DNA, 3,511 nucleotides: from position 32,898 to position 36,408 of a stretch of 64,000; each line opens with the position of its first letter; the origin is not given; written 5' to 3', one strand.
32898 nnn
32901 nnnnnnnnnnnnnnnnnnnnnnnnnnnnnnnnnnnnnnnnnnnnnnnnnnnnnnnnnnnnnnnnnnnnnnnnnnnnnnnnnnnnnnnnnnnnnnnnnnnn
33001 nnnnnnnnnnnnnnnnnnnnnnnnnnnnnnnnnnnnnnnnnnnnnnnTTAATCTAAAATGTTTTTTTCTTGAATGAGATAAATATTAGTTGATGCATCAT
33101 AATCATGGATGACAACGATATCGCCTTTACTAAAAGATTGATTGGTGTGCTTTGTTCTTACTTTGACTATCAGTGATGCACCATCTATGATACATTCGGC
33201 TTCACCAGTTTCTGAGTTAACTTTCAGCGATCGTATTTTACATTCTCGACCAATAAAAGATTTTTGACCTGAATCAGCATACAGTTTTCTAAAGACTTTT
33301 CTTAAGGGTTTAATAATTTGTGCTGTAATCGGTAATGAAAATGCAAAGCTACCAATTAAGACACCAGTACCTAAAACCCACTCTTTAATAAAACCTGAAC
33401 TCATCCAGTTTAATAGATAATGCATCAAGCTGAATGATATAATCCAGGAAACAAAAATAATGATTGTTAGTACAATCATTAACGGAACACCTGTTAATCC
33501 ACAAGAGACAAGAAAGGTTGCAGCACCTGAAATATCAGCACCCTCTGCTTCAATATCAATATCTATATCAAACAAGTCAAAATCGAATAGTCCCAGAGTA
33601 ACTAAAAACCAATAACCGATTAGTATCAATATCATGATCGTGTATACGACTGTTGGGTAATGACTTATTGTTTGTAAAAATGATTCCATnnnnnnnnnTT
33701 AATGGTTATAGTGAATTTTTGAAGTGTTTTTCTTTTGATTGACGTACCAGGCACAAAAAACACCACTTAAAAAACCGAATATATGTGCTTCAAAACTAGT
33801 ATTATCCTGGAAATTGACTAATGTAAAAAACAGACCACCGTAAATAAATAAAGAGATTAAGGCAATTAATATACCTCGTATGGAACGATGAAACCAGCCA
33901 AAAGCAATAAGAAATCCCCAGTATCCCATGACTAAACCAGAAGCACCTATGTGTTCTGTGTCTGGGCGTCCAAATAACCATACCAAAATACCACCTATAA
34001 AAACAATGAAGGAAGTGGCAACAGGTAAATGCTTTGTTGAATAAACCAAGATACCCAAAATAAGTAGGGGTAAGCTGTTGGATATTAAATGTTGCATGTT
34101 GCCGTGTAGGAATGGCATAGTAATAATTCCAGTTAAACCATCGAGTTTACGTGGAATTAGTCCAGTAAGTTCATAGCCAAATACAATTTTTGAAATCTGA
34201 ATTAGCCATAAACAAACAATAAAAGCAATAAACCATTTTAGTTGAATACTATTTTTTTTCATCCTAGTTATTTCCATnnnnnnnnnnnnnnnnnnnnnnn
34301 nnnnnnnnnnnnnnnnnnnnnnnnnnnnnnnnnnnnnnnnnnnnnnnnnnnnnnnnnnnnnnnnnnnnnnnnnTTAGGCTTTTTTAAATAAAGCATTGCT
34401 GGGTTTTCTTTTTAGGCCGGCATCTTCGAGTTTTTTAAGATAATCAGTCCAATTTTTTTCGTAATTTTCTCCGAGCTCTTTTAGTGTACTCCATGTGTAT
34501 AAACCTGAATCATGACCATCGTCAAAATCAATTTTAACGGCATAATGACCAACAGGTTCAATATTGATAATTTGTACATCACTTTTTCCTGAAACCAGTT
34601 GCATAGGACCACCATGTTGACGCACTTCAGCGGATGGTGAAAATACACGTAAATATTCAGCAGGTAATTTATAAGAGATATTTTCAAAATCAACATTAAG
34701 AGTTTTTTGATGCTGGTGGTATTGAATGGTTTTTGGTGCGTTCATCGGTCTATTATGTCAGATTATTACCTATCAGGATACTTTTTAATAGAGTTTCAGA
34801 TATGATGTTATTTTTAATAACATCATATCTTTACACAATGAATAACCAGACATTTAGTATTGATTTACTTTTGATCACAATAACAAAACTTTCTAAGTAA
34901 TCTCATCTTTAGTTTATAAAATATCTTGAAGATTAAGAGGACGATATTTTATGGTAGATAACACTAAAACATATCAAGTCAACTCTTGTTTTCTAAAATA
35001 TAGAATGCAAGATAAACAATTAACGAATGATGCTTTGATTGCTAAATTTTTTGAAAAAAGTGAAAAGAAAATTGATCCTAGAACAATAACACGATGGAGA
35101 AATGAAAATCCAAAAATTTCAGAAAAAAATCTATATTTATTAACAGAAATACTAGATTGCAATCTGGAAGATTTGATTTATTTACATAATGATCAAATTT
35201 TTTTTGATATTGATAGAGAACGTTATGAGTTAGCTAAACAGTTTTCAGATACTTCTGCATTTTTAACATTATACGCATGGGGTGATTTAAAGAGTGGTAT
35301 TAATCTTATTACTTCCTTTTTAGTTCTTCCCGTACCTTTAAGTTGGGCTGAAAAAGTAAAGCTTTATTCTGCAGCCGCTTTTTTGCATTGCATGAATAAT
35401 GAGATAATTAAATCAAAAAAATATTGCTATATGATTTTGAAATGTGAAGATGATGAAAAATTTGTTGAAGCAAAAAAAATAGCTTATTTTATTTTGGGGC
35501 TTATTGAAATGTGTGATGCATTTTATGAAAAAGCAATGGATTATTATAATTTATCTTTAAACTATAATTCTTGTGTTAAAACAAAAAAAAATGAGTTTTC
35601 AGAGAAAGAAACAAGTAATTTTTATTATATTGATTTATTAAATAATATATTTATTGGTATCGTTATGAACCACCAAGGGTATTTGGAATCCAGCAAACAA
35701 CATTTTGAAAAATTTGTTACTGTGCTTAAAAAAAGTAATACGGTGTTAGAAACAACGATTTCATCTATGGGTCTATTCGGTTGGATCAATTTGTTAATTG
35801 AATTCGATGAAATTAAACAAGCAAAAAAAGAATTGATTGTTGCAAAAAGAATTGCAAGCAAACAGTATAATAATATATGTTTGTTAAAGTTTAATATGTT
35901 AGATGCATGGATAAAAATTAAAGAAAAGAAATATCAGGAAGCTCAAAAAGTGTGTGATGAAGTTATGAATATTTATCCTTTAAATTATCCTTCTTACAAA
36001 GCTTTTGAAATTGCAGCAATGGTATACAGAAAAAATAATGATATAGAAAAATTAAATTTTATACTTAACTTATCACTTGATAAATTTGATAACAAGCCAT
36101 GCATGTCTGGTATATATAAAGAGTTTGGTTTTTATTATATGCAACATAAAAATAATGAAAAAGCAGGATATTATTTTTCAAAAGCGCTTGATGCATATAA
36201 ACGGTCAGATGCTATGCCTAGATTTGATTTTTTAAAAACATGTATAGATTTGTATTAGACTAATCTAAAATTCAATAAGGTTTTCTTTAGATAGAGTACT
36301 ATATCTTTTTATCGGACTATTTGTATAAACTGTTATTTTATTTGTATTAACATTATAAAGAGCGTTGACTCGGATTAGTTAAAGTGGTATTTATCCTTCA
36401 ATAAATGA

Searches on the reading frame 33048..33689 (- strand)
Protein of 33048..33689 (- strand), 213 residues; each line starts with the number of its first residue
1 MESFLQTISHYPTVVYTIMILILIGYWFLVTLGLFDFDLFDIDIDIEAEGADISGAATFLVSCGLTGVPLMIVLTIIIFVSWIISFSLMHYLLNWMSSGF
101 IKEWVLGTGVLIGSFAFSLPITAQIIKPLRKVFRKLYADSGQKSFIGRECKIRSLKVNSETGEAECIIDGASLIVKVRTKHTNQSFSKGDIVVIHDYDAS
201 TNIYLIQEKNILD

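Call 7: search_protein_families(library=padloc, proteins=[window:33048-33689:-], max_evalue=0.01)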
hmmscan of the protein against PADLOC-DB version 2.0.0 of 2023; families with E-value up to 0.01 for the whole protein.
window:33048-33689:- (213 aa): 0 families

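Call 8: search_protein_families(library=pfam, proteins=[window:33048-33689:-], max_evalue=0.01)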
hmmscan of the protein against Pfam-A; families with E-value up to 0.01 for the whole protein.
window:33048-33689:- (213 aa): 0 families

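Call 9: search_protein_families(library=ncbifam, proteins=[window:33048-33689:-], max_evalue=0.001)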
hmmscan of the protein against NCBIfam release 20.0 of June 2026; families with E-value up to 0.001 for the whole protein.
window:33048-33689:- (213 aa): 0 families

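Call 21: search_protein_families(library=pfam, proteins=[window:33048-33689:-], max_evalue=10)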
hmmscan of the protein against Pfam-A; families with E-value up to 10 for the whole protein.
window:33048-33689:- (213 aa): 2 families
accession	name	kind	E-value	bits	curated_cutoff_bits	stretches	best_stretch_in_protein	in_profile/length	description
PF21001.2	YqiJ_N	-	0.027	15.1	23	1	17-122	13-115/116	Inner membrane protein YqiJ, N-terminal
PF07787.17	TMEM43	-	6.9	6.4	23.3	0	72-126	190-241/250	Transmembrane protein 43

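Call 84: search_protein_families(library=phrogs, proteins=[window:33048-33689:-], max_evalue=0.01)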
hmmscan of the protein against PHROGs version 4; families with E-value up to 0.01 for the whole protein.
window:33048-33689:- (213 aa): 0 families

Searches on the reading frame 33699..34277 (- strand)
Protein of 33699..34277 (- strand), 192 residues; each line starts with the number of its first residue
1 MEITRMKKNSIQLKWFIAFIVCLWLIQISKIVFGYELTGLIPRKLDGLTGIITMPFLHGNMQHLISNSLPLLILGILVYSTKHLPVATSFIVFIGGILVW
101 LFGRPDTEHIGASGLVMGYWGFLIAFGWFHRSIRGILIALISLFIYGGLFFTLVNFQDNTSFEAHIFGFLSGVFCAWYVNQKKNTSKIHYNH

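Call 7: search_protein_families(library=padloc, proteins=[window:33699-34277:-], max_evalue=0.01)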
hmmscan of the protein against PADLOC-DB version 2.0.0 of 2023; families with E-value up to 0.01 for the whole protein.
window:33699-34277:- (192 aa): 0 families

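Call 8: search_protein_families(library=pfam, proteins=[window:33699-34277:-], max_evalue=0.01)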
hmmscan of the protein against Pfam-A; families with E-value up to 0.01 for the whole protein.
window:33699-34277:- (192 aa): 1 family
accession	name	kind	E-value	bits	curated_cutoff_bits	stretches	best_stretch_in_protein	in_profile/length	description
PF01694.28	Rhomboid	-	3.4e-19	69.9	22.6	1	49-179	5-140/143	Rhomboid domain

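Call 9: search_protein_families(library=ncbifam, proteins=[window:33699-34277:-], max_evalue=0.001)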
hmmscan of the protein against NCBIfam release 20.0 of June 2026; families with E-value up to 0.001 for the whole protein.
window:33699-34277:- (192 aa): 1 family
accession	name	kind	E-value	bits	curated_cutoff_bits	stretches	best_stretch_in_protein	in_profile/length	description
TIGR03902.1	rhom_GG_sort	equivalog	6.9e-06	26.1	84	1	51-176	19-153/154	rhombosortase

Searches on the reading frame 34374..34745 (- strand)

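Call 7: search_protein_families(library=padloc, proteins=[window:34374-34745:-], max_evalue=0.01)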
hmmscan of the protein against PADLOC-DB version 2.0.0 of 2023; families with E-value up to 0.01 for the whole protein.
window:34374-34745:- (123 aa): 0 families

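Call 8: search_protein_families(library=pfam, proteins=[window:34374-34745:-], max_evalue=0.01)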
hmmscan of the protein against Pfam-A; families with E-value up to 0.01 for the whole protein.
window:34374-34745:- (123 aa): 1 family
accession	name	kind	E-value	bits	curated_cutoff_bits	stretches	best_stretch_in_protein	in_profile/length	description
PF06155.17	GBBH-like_N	-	2.4e-25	89.5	22.8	1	7-88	1-84/85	Gamma-butyrobetaine hydroxylase-like, N-terminal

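Call 9: search_protein_families(library=ncbifam, proteins=[window:34374-34745:-], max_evalue=0.001)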
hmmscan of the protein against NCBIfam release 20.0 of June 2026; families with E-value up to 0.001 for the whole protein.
window:34374-34745:- (123 aa): 0 families

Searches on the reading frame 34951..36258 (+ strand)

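Call 8: search_protein_families(library=pfam, proteins=[window:34951-36258:+], max_evalue=0.01)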
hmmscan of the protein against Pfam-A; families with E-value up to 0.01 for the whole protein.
window:34951-36258:+ (435 aa): 3 families
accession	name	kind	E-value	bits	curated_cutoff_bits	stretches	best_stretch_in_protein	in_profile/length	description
PF07719.23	TPR_2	-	0.00017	21.9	27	0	393-416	8-31/34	Tetratricopeptide repeat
PF13443.12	HTH_26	-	0.00057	20.5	22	1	15-78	2-60/63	Cro/C1-type HTH DNA-binding domain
PF13424.12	TPR_12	-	0.0098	16.5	30.1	0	391-419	8-36/77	Tetratricopeptide repeat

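Call 9: search_protein_families(library=ncbifam, proteins=[window:34951-36258:+], max_evalue=0.001)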
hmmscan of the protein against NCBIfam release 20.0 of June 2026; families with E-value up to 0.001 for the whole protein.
window:34951-36258:+ (435 aa): 0 families
